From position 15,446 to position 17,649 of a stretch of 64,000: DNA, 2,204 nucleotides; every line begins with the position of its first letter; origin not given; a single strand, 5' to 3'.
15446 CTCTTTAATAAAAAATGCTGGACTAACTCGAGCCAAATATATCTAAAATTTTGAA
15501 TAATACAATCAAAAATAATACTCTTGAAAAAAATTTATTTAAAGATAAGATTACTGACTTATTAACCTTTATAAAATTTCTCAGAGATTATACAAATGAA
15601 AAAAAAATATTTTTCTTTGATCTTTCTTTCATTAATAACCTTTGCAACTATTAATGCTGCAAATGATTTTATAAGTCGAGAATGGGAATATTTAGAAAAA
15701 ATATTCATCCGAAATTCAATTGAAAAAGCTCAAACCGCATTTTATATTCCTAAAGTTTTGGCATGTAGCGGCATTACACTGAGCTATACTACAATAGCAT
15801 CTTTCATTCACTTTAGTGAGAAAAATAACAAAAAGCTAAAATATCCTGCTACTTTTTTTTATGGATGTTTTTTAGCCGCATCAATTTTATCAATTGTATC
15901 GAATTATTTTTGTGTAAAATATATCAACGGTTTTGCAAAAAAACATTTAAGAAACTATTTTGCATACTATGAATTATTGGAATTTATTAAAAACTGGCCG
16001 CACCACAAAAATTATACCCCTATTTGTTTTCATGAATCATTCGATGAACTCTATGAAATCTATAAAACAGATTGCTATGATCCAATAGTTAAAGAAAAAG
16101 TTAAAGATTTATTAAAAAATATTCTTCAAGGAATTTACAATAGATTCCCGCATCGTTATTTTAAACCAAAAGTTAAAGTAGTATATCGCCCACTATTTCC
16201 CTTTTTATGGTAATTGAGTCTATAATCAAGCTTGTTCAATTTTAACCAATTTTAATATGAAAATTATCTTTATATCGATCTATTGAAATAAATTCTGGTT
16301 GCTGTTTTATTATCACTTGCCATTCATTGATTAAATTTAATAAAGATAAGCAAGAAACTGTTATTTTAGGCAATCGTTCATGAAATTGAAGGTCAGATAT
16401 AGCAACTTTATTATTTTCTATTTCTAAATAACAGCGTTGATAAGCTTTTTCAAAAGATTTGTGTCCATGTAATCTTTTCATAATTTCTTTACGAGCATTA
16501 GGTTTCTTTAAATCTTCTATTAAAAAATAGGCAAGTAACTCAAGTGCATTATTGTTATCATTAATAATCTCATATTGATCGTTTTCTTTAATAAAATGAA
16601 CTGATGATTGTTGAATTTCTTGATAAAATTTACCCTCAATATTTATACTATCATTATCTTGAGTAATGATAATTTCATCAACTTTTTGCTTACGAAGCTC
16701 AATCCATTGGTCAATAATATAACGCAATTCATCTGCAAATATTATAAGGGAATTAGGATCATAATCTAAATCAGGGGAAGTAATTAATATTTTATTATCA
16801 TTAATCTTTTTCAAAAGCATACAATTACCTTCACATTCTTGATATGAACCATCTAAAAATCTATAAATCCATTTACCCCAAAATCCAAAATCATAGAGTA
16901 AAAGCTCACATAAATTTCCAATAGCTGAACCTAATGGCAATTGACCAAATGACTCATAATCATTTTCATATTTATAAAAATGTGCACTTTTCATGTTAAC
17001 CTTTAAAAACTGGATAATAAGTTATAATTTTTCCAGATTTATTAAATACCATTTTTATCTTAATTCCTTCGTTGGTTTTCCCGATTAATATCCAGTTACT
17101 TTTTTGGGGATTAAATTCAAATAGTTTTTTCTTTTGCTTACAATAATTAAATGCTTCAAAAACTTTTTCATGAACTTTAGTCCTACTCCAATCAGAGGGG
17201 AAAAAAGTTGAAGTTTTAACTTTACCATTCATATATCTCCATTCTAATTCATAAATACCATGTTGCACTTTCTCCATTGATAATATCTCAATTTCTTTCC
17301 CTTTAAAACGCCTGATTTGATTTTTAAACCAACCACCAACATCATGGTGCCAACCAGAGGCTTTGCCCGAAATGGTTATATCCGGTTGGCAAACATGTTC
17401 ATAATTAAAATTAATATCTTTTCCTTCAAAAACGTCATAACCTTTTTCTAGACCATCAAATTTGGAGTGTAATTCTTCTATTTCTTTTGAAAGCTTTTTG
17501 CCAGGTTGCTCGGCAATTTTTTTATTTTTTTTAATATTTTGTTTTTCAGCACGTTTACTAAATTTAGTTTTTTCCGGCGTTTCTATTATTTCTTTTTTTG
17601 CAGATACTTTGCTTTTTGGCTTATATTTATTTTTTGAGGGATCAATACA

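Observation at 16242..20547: Candidate toxin-immunity module: secreted 1183-aa protein with an EndoU-like RNase C-terminus plus a coupled downstream gene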

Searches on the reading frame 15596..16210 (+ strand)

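Call 5: search_protein_families(library=pfam, proteins=[window:15596-16210:+], max_evalue=1)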
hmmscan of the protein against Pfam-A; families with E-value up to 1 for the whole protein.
window:15596-16210:+ (205 aa): 4 families
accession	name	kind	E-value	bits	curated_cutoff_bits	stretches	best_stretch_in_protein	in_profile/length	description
PF03081.22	Exo70_C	-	0.0015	18.1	24.1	1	145-193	304-352/372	Exo70 exocyst complex subunit C-terminal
PF02673.24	BacA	-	0.033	14.3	33.4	1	85-127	217-252/257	Bacitracin resistance protein BacA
PF11838.14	ERAP1_C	-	0.17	11.7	38.2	0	122-184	54-114/318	ERAP1-like C-terminal domain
PF22954.2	DUF7027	-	0.39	11.1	27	1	53-103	4-54/100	Domain of unknown function (DUF7027)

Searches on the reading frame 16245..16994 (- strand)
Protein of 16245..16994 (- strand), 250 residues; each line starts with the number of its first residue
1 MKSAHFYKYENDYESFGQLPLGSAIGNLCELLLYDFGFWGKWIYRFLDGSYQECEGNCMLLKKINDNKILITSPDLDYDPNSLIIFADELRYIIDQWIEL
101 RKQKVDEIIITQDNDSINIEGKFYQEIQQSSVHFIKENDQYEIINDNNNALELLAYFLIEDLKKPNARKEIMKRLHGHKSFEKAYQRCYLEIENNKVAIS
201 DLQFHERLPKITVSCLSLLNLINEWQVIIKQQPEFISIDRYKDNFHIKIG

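Call 5: search_protein_families(library=pfam, proteins=[window:16245-16994:-], max_evalue=1)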
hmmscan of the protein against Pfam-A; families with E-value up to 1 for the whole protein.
window:16245-16994:- (250 aa): 0 families

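Call 6: search_protein_families(library=ncbifam, proteins=[window:16245-16994:-], max_evalue=1)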
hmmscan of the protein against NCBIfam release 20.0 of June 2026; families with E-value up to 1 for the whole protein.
window:16245-16994:- (250 aa): 0 families
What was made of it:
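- On CDI (CdiB/CdiA/CdiI), Rhs/T6SS, LXG/T7SS and MafB delivery classes: No such Pfam or NCBIfam match in the toxin (calls 5, 6).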

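Call 8: search_solved_structures(query=window:16245-16994:-, max_evalue=10, show_alignments=2)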
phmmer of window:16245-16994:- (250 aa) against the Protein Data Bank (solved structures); distinct sequences matched with E-value up to 10: 0.

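Call 12: find_homologous_proteins(query=window:16245-16994:-, max_evalue=0.01)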
Query window:16245-16994:- (250 aa): 1 proteins with E <= 0.01 among 253 candidates.
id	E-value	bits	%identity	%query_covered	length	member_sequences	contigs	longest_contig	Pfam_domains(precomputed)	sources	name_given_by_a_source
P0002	8.9e-165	564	100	100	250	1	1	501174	-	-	-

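Call 30: search_protein_families(library=padloc, proteins=[window:16245-16994:-], max_evalue=1)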
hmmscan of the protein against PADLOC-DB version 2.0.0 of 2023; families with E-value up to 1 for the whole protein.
window:16245-16994:- (250 aa): 2 families
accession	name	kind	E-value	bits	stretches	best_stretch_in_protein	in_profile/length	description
PDLC02028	Cas3d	-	0.0039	13.9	1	149-231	522-609/685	-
PDLC04648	PDC-M43B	-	0.042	10.9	1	118-164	200-245/361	-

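Call 31: search_protein_families(library=phrogs, proteins=[window:16245-16994:-], max_evalue=1)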
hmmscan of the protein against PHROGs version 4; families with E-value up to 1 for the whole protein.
window:16245-16994:- (250 aa): 1 family
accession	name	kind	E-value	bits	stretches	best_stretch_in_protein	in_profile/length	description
phrog_8047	-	head and packaging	0.69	10.5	0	187-236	41-87/181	virion structural protein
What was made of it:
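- Tried and rejected: NCBIfam, PADLOC and PHROGs gave nothing meaningful (calls 6, 30, 31).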

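Call 53: predict_structure(protein=window:16245-16994:-)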
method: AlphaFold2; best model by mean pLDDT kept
length: 250 residues; sequences in the alignment: 1
mean_pLDDT: 50.3   pTM: 0.44
mean pLDDT of the five models: 50.3, 41.8, 35.3, 32.5, 31.6
residues with pLDDT >= 90: 0; 70-90: 58; 50-70: 56; < 50: 136
segments of 3 or more residues with pLDDT < 50: 16-22, 125-250
pLDDT, mean of each block of 10 residues (from residue 1): 55 48 63 71 80 66 82 64 78 80 69 67 46 30 34 35 38 35 28 27 27 31 31 36 37
secondary structure, 60 per line:
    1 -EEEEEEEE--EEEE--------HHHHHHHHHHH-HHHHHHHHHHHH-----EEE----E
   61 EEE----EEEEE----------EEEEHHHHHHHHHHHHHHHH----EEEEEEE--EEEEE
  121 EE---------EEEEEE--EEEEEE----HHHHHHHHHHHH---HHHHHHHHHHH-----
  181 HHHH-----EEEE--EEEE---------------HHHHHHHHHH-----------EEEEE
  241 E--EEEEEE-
elements in order: E2-9 E12-15 H24-34 H36-47 E53-55 E60-63 E68-72 E83-86 H87-102 E107-113 E116-122 E132-137 E140-145 H150-161 H165-175 H181-184 E190-193 E196-199 H215-224 E236-241 E244-249

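Call 58: fold_search(model_id=the predicted structure, library=pdb)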
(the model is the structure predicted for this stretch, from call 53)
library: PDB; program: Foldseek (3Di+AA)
matches with E <= 10: 274; with E <= 0.001: 0
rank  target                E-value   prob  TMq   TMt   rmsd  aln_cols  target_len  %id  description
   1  8gme_B                4.2e-01  0.03  0.11  0.11  23.4       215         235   12  Crystal structure of the gp32-Dda-dT17 complex (released 2023-06-28)
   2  5hkq_I                6.3e-01  0.51  0.25  0.44   6.6       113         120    9  Crystal structure of CDI complex from Escherichia coli STEC_O31 (released 2017-01-18)
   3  8yix_M                7.0e-01  0.04  0.12  0.13  15.6       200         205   12  Cryo-EM structure of human proteasome assembly intermediate half-proteasome (released 2025-01-15)
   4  4hky_A                7.4e-01  0.16  0.10  0.11   9.6        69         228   12  New Delhi Metallo-beta-Lactamase-1, Complexed with Cd and Faropenem (released 2013-01-23)
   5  8sko_A                7.4e-01  0.15  0.09  0.10   9.7        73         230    8  X-ray structure of the NDM-4 beta-lactamase from Klebsiella pneumonia with L-Captopril bound (released 2023-08-23)
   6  6mh0_A                7.8e-01  0.18  0.09  0.10   9.8        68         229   12  Crystal Structure of the New Deli Metallo Beta Lactamase Variant 3 from Klebsiella pneumoniae (released 2018-10-03)
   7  4exr                  9.3e-01  0.10  0.14  0.22  17.6       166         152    6  Crystal structure of a putative lipoprotein (CD1622) from Clostridium difficile 630 at 1.85 A resolution (released 2012-06-27)
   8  8p26_F                9.8e-01  0.09  0.12  0.19  21.1       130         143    8  Crystal structure of Arabidopsis thaliana PAXX (released 2023-06-28)
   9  2avt_B                9.8e-01  0.06  0.12  0.09  20.8       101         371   12  Crystal structure of the beta subunit from DNA polymerase of Streptococcus pyogenes (released 2006-01-24)
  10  6mgz_A                1.1e+00  0.13  0.09  0.10   9.7        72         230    8  Crystal Structure of the New Deli Metallo Beta Lactamase Variant 4 from Klebsiella pneumoniae (released 2018-10-03)
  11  8u7h                  1.1e+00  0.04  0.10  0.04  17.8       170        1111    9  Cryo-EM structure of LRRK2 bound to type I inhibitor GNE-7915 (released 2024-01-31)
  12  6rmf_A                1.2e+00  0.15  0.09  0.10   9.5        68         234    9  Crystal structure of NDM-1 with VNRX-5133 (released 2019-09-11)
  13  6c89_A                1.2e+00  0.12  0.09  0.10   9.6        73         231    8  NDM-1 Beta-Lactamase Exhibits Differential Active Site Sequence Requirements for the Hydrolysis of Penicillin versus C (released 2018-12-12)
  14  6kxi_A                1.2e+00  0.11  0.10  0.10  11.0        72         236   10  Crystal Structure Of NDM-1 Metallo-beta-lactamase In Complex With Inhibitor NO9 (released 2020-02-19)
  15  2awa_B                1.2e+00  0.07  0.15  0.11  20.3       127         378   10  Crystal structure of DNA polymerase III, beta chain (EC 2.7.7.7) (np_344555.1) from STREPTOCOCCUS PNEUMONIAE TIGR4 at  (released 2005-09-20)
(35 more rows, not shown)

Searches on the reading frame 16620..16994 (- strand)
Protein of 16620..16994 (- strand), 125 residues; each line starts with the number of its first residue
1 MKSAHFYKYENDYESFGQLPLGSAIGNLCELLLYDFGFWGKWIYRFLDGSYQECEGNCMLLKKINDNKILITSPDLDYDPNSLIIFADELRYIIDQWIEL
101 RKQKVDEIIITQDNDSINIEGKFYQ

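Call 67: search_solved_structures(query=A2, max_evalue=10, show_alignments=3)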
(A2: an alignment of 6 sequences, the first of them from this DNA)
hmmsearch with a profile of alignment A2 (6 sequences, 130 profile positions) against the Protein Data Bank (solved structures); distinct sequences matched with E-value up to 10: 1.
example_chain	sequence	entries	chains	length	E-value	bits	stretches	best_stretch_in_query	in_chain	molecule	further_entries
9d0a_A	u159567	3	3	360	0.83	13.1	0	44-96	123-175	Guanine nucleotide-binding protein G(q) subunit alpha, Guanine nucleotide-binding protein | Guanine nucleotide-binding protein G(q) subunit alpha chimera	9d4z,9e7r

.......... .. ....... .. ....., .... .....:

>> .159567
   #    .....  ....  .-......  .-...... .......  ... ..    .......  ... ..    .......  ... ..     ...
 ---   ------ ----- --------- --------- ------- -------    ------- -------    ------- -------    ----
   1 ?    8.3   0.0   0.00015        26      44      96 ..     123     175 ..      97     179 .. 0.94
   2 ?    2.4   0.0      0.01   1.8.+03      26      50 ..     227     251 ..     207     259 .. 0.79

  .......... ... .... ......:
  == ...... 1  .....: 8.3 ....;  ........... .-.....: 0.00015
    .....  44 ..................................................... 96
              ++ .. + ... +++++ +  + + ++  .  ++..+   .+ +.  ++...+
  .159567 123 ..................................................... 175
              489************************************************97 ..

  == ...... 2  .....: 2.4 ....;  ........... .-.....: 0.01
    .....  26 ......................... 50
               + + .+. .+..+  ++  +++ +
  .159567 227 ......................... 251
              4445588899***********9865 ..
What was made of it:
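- On CdiI(STECO31)-like EndoU immunity proteins: The profile of the immunity family finds no PDB sequence (call 67).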

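Call 68: search_protein_families(library=pfam, alignment_id=A2, max_evalue=1)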
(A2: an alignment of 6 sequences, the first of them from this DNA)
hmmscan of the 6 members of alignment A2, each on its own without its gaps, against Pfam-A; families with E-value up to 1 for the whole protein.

A. member 1, seq(125 aa): 0 families

B. families by the number of members that match (of 6 scanned): 2 families
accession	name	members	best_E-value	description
PF08845.15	SymE_toxin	1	0.047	Toxin SymE, type I toxin-antitoxin system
PF05612.17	Leg1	1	0.1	Leg1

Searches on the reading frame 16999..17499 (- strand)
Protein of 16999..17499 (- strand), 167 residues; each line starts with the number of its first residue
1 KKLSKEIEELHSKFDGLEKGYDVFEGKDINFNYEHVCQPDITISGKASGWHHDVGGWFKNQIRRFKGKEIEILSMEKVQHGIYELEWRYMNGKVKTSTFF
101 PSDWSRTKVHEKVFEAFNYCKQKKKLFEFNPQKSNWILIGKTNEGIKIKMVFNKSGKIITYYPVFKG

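Call 5: search_protein_families(library=pfam, proteins=[window:16999-17499:-], max_evalue=1)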
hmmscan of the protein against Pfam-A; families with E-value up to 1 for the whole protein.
window:16999-17499:- (167 aa): 1 family
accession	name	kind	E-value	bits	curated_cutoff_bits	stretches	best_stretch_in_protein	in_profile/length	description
PF14436.11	EndoU_bacteria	-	2.3e-16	60.7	25.3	1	34-164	6-128/129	Bacterial EndoU nuclease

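Call 6: search_protein_families(library=ncbifam, proteins=[window:16999-17499:-], max_evalue=1)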
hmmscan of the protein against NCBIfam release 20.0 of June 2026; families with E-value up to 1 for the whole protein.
window:16999-17499:- (167 aa): 0 families

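Call 7: search_solved_structures(query=window:16999-17499:-, max_evalue=10, show_alignments=3)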
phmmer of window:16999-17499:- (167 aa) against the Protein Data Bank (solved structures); distinct sequences matched with E-value up to 10: 1.
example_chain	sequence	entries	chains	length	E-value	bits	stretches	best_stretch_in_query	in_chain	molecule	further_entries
5jx1_A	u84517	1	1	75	0.35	13.6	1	2-39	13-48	Chimera protein of Kinesin-like protein KIF3A and Microtubule-associated protein RP/EB fam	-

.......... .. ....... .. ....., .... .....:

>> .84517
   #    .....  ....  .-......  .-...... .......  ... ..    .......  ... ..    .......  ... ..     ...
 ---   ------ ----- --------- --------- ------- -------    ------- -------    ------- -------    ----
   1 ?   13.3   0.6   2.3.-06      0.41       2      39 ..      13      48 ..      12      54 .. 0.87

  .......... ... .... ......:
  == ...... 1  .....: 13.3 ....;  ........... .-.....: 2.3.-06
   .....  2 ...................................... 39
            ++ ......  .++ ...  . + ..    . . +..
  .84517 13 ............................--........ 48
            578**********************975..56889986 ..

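Call 27: find_homologous_proteins(query=window:16999-17430:-, max_evalue=10)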
Query window:16999-17430:-: 11 candidates shared short words with the query, none scored E <= 10.

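Call 34: predict_structure(protein=window:16999-17430:-)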
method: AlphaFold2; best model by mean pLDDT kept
length: 144 residues; sequences in the alignment: 1
mean_pLDDT: 60.9   pTM: 0.51
mean pLDDT of the five models: 60.9, 46.4, 43.4, 39.2, 35.9
residues with pLDDT >= 90: 0; 70-90: 59; 50-70: 48; < 50: 37
segments of 3 or more residues with pLDDT < 50: 1-34
pLDDT, mean of each block of 10 residues (from residue 1): 31 36 37 53 67 60 72 57 65 77 73 80 78 70 56
secondary structure, 60 per line:
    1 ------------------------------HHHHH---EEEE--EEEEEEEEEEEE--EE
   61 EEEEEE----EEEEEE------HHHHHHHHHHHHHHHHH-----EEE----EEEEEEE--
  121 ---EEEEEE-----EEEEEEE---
elements in order: H31-35 E39-42 E45-56 E59-66 E71-76 H83-99 E105-107 E112-118 E124-129 E135-141
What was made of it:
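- Tried and rejected: Single-sequence AlphaFold models were low confidence (pLDDT 61 and 50; calls 34, 53).
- On EndoU_bacteria (Pfam PF14436) / EndoU-XendoU RNase superfamily: Single-sequence AlphaFold model with pLDDT 60.9 (call 34).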

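Call 37: fold_search(model_id=the predicted structure, library=pdb)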
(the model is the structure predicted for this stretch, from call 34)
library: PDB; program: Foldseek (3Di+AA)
matches with E <= 10: 1201; with E <= 0.001: 0
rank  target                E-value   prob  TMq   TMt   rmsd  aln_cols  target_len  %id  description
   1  5oql_N                3.2e-02  0.80  0.24  0.09  14.8       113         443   12  Cryo-EM structure of the 90S pre-ribosome from Chaetomium thermophilum (released 2017-10-11)
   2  2c1w_C                3.5e-02  0.96  0.36  0.22   5.8       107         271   14  The structure of XendoU: a splicing independent snoRNA processing endoribonuclease (released 2006-07-20)
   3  7ath                  3.7e-02  0.75  0.22  0.23  16.3       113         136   11  Crystal structure of UipA (released 2021-10-06)
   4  5ic7                  4.7e-02  0.87  0.28  0.13  15.2       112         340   14  Structure of the WD domain of UTP18 (released 2016-07-06)
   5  1yby_A                9.6e-02  0.72  0.28  0.23  15.7       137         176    9  Conserved hypothetical protein Cth-95 from Clostridium thermocellum (released 2005-02-01)
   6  3tre                  1.1e-01  0.75  0.28  0.31  15.6       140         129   11  Structure of a translation elongation factor P (efp) from Coxiella burnetii (released 2011-09-28)
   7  6iys                  1.5e-01  0.38  0.20  0.12  15.3       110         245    8  Loop deletion and proline insertion mutant (deleting six residues and inserted three proline residues) (released 2019-07-03)
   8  6o38_H                1.6e-01  0.54  0.16  0.19  10.1        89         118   11  Structure of a chaperone-substrate complex (released 2019-07-24)
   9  8chv_B                1.6e-01  0.28  0.21  0.21  14.3       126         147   10  Crystal structure of human PURA (fragment Glu57-Glu212, PUR repeat I and II) R140P mutant (released 2024-02-21)
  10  7jwg_E                1.6e-01  0.25  0.18  0.12  11.9       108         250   12  OspA-Fab 221-7 complex structure (released 2021-09-08)
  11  8qzv                  1.7e-01  0.47  0.27  0.28  15.9       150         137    6  Crystal structure of translation factor eIF5A from Trichomonas vaginalis (released 2024-07-03)
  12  8tvj_E                1.7e-01  0.28  0.19  0.13  11.8       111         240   15  Fab 227-1 in complex with OspA (released 2024-08-28)
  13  8tvd_C                1.7e-01  0.25  0.18  0.12  12.1       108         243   13  Fab 221-11 in complex with OspA (released 2024-08-28)
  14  9cds_C                1.8e-01  0.30  0.19  0.12  12.1       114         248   13  Crystal structure of OspA ST1 from B. burgdorferi bound to monoclonal antibody LA-2 (released 2025-09-24)
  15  7rj7_A                1.9e-01  0.82  0.34  0.17  10.5       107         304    9  CRYSTAL STRUCTURE OF AP2 ASSOCIATED KINASE 1 ISOFORM 1 COMPLEXED WITH LIGAND 2-(1-AMINO-3-METHYLBUTYL)-6- (PYRIDIN-4-Y (released 2022-02-23)
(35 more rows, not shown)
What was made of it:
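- On EndoU_bacteria (Pfam PF14436) / EndoU-XendoU RNase superfamily: In Foldseek against the PDB, XendoU 2c1w ranks 2 with the highest probability (0.96), but E is 0.035 and TM 0.36 (call 37).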

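Call 72: search_solved_structures(query=A3, max_evalue=10, show_alignments=3)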
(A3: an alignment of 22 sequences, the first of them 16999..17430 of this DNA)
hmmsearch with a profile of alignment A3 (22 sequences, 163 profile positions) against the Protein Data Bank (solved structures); distinct sequences matched with E-value up to 10: 2.
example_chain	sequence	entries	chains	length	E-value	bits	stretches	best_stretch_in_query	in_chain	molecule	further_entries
3mj6_A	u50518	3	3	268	0.53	13.1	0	65-93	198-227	Junctional adhesion molecule-like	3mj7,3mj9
9yis_A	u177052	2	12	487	0.83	12.5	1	103-149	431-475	Glutamate dehydrogenase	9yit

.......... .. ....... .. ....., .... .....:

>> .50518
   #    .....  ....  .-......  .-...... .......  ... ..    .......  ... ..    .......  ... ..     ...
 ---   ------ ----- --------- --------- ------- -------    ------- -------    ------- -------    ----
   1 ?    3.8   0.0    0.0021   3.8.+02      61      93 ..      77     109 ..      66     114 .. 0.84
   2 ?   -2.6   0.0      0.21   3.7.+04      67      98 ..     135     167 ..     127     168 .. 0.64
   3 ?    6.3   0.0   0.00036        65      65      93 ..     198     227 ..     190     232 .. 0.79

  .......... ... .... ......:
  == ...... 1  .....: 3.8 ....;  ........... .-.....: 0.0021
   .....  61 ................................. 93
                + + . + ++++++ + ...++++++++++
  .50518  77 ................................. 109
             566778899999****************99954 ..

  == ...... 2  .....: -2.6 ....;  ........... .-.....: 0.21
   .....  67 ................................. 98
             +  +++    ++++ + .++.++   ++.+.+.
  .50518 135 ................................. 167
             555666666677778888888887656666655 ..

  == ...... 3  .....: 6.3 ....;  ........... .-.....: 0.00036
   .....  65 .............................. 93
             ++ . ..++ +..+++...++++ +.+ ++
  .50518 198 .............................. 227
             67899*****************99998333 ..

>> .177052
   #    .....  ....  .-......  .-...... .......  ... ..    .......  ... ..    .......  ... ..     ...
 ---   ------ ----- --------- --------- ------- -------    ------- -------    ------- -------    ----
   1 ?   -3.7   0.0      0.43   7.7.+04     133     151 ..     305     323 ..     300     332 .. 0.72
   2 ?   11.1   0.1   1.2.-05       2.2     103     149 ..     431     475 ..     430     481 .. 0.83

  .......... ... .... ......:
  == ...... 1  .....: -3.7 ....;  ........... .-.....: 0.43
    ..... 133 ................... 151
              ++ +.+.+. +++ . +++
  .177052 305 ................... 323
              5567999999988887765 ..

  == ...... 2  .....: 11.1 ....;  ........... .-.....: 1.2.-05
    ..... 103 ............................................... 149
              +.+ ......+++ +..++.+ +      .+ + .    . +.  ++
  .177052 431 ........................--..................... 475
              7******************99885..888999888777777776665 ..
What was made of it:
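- A profile of this EndoU clade does not reach any PDB sequence (call 72).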
